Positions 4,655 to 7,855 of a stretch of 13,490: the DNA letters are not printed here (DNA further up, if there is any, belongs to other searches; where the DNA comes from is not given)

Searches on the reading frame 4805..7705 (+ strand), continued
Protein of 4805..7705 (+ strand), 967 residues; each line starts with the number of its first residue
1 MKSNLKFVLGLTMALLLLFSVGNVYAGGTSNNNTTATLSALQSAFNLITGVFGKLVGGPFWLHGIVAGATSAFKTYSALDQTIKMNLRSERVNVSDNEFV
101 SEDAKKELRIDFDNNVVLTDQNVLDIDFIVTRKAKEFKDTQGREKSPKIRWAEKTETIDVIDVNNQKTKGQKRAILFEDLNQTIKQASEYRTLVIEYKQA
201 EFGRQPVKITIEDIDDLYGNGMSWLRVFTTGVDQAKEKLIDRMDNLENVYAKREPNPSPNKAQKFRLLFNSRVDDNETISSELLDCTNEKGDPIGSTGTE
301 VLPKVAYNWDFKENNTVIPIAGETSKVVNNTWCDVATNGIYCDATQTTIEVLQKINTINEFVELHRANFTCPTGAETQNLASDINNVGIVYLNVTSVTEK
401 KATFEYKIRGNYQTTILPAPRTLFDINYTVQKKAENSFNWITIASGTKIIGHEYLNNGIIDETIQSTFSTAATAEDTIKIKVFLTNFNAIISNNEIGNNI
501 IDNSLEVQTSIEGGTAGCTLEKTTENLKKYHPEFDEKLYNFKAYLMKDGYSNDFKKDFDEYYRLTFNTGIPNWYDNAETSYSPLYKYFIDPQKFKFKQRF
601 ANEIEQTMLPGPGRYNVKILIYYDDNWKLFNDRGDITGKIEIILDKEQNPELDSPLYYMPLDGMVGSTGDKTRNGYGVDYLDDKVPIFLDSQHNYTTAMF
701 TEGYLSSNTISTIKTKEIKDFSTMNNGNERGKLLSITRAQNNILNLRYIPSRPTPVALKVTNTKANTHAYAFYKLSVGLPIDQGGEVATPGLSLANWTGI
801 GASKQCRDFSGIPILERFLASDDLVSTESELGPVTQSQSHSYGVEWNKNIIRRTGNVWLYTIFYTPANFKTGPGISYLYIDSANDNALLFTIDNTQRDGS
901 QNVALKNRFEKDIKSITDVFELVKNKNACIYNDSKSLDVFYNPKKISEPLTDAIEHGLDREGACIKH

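Call 81: list_cluster_members(proteins=[P0024, P0063, P0028, P0029, P0038, P0086, P0137, P0051, P0083, P0033])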
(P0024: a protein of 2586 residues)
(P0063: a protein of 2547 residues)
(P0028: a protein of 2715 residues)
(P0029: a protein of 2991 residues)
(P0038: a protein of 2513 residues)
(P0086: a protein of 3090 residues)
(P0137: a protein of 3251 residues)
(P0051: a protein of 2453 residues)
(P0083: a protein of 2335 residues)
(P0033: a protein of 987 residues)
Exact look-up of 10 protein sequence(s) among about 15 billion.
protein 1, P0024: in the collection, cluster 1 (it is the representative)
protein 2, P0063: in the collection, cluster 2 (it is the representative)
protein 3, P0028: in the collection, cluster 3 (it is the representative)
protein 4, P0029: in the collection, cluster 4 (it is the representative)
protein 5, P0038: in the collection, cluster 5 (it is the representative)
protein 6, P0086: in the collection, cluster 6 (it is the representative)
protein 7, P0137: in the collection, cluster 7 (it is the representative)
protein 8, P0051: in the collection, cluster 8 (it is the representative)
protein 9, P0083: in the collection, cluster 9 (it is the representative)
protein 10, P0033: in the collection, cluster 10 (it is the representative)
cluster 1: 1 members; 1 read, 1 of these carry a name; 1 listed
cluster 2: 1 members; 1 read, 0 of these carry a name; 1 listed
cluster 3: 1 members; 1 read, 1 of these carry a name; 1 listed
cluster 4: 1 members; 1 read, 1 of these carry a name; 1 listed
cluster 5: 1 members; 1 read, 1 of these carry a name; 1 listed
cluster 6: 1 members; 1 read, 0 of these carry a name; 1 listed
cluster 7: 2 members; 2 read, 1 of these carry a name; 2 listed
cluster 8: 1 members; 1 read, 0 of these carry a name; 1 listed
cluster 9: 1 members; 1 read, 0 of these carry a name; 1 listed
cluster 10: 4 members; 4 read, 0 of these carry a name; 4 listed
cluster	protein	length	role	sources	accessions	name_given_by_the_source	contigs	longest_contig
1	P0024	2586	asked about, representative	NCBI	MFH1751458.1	MAG: carboxypeptidase-like regulatory domain-containing protein [archaeon]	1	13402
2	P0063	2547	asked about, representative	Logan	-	-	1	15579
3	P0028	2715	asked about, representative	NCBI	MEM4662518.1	MAG: hypothetical protein QXM75_00675 [Candidatus Diapherotrites archaeon]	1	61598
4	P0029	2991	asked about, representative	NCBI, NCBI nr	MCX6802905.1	MAG: hypothetical protein NT067_07430 [Candidatus Diapherotrites archaeon] | hypothetical protein [Candidatus Diapherotrites archaeon]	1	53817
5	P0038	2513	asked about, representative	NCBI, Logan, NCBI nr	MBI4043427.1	MAG: carboxypeptidase regulatory-like domain-containing protein [Candidatus ... | carboxypeptidase regulatory-like domain-containing protein [Candidatus Diapherotrites ...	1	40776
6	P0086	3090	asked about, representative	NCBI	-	-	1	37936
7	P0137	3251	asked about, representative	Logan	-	-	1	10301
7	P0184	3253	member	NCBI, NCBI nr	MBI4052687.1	MAG: carboxypeptidase regulatory-like domain-containing protein [Candidatus ... | carboxypeptidase regulatory-like domain-containing protein [Candidatus Diapherotrites ...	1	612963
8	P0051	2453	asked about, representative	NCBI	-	-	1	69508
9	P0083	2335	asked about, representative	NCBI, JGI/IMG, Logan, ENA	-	-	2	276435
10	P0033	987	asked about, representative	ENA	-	-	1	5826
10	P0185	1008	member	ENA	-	-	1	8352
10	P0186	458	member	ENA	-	-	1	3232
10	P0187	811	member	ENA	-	-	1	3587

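Call 84: fold_search(model_id=the predicted structure, library=viral)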
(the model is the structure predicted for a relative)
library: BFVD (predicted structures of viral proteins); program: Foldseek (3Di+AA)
matches with E <= 10: 717; with E <= 0.001: 2
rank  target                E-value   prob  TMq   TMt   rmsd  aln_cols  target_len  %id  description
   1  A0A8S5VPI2            5.7e-05  0.41  0.09  0.12  26.9       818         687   10  (no name in the UniProt tables at hand)
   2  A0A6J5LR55            6.0e-04  0.44  0.09  0.17  26.7       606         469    8  Concanavalin A-like lectin/glucanases superfamily [uncultured Caudovirales phage]
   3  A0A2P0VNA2            1.4e-03  0.33  0.08  0.10  23.9       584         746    8  Uncharacterized protein [Tetraselmis virus 1]
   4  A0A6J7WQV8            1.7e-03  0.11  0.07  0.06  34.8       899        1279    7  Uncharacterized protein [uncultured Caudovirales phage]
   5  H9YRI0                2.7e-03  1.00  0.10  0.37   5.8       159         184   14  (no name in the UniProt tables at hand)
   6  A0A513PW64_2          2.8e-03  0.16  0.07  0.06  27.3       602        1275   10  Big-1 domain-containing protein [Vibrio phage 2 TSL-2019]
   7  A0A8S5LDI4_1          3.7e-03  0.09  0.07  0.07  28.7       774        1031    8  Leucine-rich repeat protein [Siphoviridae sp. ctCCX1]
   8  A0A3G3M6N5            4.8e-03  0.03  0.05  0.05  31.7       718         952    8  (no name in the UniProt tables at hand)
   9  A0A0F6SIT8            5.0e-03  0.30  0.09  0.18  32.9       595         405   10  (no name in the UniProt tables at hand)
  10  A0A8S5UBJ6            5.9e-03  0.85  0.07  0.32  12.7       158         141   12  Uncharacterized protein [Caudovirales sp. ctcT39]
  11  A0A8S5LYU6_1          6.2e-03  0.14  0.09  0.09  26.7       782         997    9  DUF1566 domain-containing protein [Siphoviridae sp. ctkcl3]
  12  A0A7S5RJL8            6.9e-03  0.97  0.09  0.37  22.7       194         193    9  (no name in the UniProt tables at hand)
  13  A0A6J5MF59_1          6.9e-03  0.14  0.09  0.11  37.4       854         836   11  Uncharacterized protein [uncultured Caudovirales phage]
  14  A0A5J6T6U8            8.9e-03  0.94  0.08  0.30   7.2       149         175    6  (no name in the UniProt tables at hand)
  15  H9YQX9                9.9e-03  0.99  0.08  0.35  10.8       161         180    8  (no name in the UniProt tables at hand)
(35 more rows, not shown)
